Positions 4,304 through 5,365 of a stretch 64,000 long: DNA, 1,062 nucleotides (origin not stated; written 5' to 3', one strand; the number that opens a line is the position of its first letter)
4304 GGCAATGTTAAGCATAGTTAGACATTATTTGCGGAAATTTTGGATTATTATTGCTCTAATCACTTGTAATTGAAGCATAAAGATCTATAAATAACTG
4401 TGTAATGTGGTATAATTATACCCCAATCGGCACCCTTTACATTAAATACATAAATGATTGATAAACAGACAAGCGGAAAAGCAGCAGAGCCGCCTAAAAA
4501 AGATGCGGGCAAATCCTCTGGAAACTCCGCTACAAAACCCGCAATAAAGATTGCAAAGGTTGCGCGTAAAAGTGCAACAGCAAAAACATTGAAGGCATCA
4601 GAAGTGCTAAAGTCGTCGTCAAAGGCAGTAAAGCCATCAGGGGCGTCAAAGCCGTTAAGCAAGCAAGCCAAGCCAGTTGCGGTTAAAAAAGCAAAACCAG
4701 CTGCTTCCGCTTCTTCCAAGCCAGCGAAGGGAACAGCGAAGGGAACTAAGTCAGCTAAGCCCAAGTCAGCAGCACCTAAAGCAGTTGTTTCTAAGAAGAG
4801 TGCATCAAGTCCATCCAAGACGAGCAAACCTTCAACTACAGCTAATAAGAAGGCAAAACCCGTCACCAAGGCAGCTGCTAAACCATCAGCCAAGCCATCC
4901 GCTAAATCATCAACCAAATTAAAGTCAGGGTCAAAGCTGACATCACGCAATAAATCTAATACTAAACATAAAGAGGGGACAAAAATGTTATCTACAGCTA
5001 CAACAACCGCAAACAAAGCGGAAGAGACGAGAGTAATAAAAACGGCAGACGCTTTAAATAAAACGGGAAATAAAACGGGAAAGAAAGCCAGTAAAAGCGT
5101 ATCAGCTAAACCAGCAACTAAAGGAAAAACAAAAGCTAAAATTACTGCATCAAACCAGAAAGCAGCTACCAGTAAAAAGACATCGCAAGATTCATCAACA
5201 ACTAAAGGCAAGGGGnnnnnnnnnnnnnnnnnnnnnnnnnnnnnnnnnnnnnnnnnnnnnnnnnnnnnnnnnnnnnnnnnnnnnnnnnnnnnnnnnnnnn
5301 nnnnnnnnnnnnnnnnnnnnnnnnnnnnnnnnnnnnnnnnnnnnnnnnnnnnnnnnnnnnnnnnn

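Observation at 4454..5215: Sigma-70 with a ~250-aa histone-H1-like lysine/alanine-rich N-terminal domain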

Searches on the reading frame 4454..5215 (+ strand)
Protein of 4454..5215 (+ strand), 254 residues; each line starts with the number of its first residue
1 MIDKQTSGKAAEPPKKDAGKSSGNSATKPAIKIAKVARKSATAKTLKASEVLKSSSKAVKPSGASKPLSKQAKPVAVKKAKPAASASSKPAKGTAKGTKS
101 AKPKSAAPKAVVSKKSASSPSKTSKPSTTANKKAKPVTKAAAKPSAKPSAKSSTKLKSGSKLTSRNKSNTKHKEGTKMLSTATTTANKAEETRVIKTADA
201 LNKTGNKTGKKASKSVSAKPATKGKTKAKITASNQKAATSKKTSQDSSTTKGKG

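Call 4: search_protein_families(library=ncbifam, proteins=[window:4454-5215:+], max_evalue=0.01)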
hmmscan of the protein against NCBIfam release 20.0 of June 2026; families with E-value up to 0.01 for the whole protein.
window:4454-5215:+ (254 aa): 0 families

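Call 46: search_protein_families(library=pfam, proteins=[window:4454-5179:+], max_evalue=10)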
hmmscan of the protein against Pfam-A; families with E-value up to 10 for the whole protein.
window:4454-5179:+ (242 aa): 1 family
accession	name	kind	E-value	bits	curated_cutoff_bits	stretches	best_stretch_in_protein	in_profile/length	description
PF19941.4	DUF6403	-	3.7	8.2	26.9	1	20-54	11-45/77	Family of unknown function (DUF6403)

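Call 70: search_solved_structures(query=window:4454-5179:+, max_evalue=10)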
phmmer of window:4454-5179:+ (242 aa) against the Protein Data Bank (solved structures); distinct sequences matched with E-value up to 10: 0.

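Call 71: search_protein_families(library=ncbifam, proteins=[window:4454-5179:+], max_evalue=10)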
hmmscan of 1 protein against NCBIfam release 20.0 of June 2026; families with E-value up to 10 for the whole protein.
window:4454-5179:+ (242 aa): 0 families

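Call 72: find_homologous_proteins(query=window:4454-5179:+, max_evalue=0.001)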
Query window:4454-5179:+: 8000 candidates shared short words with the query, none scored E <= 0.001.
